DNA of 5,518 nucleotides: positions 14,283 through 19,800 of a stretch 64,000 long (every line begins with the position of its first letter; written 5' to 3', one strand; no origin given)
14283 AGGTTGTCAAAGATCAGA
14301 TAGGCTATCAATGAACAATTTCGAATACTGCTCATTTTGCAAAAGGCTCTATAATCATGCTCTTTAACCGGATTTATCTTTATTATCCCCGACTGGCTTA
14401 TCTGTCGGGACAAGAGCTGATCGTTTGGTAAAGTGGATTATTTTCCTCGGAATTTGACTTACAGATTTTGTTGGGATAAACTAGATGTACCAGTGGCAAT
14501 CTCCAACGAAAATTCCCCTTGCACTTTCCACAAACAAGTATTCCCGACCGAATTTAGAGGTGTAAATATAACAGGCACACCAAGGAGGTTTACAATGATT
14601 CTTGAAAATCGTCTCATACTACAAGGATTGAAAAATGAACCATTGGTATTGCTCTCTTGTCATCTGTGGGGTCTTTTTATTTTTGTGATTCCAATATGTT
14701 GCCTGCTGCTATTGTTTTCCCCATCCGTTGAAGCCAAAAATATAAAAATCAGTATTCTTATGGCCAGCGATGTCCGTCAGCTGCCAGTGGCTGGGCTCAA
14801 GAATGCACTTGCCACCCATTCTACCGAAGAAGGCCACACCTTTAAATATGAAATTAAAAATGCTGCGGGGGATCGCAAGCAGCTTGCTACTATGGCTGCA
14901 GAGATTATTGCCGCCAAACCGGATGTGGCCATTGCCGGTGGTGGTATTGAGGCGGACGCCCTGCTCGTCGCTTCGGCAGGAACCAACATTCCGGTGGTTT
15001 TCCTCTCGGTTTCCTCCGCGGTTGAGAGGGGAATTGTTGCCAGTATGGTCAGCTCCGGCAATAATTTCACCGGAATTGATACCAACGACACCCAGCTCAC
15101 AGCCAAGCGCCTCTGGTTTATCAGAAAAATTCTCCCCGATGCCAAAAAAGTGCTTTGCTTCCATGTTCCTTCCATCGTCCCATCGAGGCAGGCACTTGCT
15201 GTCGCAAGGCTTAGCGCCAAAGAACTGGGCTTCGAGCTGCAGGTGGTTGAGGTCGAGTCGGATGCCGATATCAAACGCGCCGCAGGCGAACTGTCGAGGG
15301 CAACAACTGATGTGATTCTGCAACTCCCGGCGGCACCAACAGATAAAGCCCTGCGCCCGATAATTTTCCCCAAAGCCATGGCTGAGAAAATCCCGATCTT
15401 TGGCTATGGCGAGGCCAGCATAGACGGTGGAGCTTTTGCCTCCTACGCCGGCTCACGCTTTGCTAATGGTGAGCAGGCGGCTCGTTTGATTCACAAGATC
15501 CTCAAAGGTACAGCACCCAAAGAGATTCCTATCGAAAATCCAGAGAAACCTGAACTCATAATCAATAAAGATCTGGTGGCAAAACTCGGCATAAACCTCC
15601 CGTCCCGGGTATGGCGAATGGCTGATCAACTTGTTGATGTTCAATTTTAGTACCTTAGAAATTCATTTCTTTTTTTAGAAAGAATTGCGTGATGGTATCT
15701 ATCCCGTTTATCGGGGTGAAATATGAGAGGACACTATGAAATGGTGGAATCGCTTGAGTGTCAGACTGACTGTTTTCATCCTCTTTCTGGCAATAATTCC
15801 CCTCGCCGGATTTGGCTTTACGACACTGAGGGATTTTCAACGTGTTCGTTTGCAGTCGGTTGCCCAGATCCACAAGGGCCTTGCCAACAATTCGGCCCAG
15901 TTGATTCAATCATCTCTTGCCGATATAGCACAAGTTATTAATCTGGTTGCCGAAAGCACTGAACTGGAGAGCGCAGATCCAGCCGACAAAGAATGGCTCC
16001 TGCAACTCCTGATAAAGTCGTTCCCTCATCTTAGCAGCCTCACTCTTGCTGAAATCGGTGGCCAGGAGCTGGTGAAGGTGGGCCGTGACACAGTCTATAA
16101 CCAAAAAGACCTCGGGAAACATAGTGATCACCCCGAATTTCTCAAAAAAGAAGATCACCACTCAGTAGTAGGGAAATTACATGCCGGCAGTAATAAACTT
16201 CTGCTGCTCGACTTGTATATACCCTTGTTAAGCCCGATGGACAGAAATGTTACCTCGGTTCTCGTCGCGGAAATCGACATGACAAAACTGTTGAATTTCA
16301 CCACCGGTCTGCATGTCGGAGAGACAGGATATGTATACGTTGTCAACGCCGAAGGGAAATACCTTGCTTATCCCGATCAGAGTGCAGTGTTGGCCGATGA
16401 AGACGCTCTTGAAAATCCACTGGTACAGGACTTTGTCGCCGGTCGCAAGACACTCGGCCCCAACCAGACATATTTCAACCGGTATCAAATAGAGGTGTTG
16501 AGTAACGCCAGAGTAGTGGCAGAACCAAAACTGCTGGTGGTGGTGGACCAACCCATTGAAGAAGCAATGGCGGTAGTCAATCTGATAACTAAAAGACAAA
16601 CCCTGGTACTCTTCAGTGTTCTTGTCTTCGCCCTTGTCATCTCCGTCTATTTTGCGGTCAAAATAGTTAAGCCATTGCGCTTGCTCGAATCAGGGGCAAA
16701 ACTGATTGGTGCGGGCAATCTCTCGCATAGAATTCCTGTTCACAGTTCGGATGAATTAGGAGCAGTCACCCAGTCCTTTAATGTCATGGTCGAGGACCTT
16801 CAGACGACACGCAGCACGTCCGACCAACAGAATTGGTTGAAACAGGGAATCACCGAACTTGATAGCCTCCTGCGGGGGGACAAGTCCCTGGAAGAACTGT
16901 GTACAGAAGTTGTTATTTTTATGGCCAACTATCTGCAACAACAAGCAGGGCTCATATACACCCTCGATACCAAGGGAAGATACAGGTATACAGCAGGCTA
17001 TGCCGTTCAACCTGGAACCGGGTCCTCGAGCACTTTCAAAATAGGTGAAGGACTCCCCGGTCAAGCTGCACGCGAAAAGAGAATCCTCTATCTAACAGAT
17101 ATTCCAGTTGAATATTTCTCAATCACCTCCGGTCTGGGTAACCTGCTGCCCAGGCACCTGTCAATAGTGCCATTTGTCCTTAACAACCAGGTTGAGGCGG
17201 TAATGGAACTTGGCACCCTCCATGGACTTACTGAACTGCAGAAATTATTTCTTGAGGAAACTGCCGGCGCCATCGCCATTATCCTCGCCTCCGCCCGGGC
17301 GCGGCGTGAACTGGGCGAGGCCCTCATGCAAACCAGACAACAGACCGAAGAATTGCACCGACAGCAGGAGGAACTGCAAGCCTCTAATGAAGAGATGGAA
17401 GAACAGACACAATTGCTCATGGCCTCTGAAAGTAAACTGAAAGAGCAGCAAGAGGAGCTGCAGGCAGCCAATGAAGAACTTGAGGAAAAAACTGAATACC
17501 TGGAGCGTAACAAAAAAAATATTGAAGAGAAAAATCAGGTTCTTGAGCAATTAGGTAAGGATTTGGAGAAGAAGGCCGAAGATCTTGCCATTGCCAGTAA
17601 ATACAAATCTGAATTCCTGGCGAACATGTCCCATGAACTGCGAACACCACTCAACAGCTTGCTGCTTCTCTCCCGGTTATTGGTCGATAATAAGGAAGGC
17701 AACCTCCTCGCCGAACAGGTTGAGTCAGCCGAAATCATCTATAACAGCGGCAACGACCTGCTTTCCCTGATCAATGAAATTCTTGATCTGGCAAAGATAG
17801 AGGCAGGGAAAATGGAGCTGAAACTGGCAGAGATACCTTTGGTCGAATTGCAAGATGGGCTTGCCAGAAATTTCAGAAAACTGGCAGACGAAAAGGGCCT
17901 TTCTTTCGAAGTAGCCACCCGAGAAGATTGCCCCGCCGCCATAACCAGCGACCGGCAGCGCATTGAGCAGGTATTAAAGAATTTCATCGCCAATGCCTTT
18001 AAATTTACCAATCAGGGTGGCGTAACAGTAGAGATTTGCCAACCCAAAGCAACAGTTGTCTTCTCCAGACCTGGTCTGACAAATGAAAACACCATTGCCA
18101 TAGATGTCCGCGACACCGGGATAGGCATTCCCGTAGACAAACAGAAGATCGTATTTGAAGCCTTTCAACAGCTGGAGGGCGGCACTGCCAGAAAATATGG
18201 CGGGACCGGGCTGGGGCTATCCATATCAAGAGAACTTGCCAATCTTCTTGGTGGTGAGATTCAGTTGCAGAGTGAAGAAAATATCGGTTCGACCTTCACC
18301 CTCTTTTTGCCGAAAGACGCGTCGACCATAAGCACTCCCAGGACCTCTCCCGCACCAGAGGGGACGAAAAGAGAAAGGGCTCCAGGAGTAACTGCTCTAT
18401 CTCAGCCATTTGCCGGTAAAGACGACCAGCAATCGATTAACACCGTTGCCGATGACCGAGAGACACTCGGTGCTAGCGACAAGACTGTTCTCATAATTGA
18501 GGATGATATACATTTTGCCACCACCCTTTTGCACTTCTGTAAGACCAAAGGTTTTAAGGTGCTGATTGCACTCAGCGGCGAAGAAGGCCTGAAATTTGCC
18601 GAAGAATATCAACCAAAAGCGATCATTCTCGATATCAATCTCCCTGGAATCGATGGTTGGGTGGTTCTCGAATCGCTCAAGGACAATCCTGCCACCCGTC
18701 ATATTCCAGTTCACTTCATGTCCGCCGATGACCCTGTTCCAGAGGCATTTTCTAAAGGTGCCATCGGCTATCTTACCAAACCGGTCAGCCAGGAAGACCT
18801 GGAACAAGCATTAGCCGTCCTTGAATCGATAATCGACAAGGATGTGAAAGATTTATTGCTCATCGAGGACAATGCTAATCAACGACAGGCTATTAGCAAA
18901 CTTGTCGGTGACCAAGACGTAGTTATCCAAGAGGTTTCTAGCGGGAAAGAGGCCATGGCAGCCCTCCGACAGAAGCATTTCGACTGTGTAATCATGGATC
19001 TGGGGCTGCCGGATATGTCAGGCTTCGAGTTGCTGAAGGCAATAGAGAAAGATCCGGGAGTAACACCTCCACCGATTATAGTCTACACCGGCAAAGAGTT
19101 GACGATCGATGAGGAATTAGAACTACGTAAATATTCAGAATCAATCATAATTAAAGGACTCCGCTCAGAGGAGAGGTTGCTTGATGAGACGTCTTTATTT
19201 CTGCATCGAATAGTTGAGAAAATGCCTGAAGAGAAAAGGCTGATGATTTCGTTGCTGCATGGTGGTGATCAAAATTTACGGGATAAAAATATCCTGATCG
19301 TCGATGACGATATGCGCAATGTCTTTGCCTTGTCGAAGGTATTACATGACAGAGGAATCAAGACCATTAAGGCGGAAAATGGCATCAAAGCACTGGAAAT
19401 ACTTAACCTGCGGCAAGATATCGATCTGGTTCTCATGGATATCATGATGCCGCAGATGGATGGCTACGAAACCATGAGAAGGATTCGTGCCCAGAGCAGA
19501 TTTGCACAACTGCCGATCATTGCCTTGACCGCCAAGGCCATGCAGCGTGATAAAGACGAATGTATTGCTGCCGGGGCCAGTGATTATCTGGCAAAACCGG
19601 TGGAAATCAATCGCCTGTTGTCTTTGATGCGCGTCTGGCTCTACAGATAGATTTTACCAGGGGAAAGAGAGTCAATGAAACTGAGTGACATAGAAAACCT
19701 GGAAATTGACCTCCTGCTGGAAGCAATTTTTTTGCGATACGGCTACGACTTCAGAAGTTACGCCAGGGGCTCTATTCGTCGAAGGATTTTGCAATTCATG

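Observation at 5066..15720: Unnamed ~75 bp two-hairpin element, three copies, always sense-oriented upstream of a gene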

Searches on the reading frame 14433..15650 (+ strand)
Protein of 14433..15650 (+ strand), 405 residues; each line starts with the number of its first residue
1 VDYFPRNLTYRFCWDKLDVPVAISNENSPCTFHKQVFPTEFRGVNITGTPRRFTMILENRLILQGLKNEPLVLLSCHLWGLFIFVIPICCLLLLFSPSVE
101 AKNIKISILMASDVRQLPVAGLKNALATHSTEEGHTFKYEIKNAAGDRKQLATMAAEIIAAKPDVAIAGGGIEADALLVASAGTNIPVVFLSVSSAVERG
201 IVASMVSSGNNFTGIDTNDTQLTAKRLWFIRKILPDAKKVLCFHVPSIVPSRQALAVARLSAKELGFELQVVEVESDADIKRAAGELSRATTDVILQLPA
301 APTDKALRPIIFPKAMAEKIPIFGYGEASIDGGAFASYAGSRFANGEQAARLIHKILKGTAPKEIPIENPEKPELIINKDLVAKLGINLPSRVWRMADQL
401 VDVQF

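Call 21: search_protein_families(library=pfam, proteins=[window:14433-15650:+])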
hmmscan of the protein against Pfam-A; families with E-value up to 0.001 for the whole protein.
window:14433-15650:+ (405 aa): 2 families
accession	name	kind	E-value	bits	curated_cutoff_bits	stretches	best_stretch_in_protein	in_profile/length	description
PF04392.18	ABC_sub_bind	-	3.6e-51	174.6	25.9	1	104-400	2-292/293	ABC transporter substrate binding protein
PF13458.12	Peripla_BP_6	-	0.00048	20.3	31.7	1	133-297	39-196/343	Periplasmic binding protein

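Call 37: find_related_loci(query=window:14433-15650:+, collection=metagenome_contigs, flank=3000)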
Query window:14433-15650:+ (405 aa) in metagenome_contigs; peptide patterns used: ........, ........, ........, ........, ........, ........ (x = any residue, [..] = any of these).
204 stretches matched a pattern; 2 encode a relative of the query (tblastn E <= 1e-3); 2 distinct loci.
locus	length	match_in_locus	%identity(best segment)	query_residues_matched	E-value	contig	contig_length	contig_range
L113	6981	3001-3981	66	82-405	7e-144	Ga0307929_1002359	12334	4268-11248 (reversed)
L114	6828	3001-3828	27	121-402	1e-18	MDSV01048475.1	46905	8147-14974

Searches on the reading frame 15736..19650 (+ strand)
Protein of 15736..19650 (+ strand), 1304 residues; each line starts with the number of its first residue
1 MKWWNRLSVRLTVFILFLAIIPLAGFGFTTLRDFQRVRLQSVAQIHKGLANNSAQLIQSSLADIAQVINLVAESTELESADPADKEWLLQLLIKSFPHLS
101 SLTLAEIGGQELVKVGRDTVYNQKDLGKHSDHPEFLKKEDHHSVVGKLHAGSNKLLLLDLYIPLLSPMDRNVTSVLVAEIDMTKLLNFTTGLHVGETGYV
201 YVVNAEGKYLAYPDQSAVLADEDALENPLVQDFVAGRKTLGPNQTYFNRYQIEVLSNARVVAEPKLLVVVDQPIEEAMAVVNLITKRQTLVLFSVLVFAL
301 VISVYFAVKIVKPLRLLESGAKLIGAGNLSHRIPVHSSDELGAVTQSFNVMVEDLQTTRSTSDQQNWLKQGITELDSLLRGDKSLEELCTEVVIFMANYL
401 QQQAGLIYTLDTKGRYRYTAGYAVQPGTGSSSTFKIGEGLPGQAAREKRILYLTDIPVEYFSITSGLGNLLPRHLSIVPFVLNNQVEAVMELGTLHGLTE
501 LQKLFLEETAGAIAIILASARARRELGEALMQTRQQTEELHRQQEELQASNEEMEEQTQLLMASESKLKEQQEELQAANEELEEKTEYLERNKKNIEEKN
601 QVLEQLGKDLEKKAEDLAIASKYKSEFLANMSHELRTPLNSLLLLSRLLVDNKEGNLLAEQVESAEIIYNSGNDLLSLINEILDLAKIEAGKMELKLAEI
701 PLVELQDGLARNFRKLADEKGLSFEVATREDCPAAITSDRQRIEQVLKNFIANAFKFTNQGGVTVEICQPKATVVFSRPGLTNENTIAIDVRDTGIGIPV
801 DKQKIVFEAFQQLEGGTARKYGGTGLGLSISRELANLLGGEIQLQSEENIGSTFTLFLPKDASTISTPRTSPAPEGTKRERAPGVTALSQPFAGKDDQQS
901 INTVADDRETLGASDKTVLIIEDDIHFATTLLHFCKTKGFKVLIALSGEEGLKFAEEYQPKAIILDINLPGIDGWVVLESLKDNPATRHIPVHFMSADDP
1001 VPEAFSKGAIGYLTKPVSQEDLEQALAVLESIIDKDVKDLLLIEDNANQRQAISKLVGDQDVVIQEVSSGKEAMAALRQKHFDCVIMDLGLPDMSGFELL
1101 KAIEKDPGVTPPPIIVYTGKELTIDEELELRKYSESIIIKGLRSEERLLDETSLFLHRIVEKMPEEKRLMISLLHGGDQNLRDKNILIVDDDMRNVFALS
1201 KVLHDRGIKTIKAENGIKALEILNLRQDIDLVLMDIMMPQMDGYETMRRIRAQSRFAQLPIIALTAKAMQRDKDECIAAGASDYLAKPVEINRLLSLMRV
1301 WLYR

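Call 21: search_protein_families(library=pfam, proteins=[window:15736-19650:+])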
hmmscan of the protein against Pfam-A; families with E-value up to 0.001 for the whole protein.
window:15736-19650:+ (1304 aa): 8 families
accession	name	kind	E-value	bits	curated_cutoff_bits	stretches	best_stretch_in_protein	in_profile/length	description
PF00072.30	Response_reg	-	5.2e-67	223.5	30.2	3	1186-1297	1-109/111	Response regulator receiver domain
PF02518.31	HATPase_c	-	9.1e-27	94.1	26.4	1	739-861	2-110/111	Histidine kinase-, DNA gyrase B-, and HSP90-like ATPase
PF00512.31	HisKA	-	1.6e-18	67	26.9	1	624-691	2-66/66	His Kinase A (phospho-acceptor) domain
PF00672.30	HAMP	-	1.6e-13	51.2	25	1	309-356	5-52/53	HAMP domain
PF13185.12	GAF_2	-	1.6e-11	45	28.6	1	383-517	2-135/136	GAF domain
PF02743.24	dCache_1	-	1e-08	35.5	45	1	40-218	5-191/240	Cache domain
PF05622.17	HOOK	-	7.1e-06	25.5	35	1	519-624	303-409/514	HOOK protein coiled-coil region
PF01590.32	GAF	-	0.0001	23.3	22.4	1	385-516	2-132/133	GAF domain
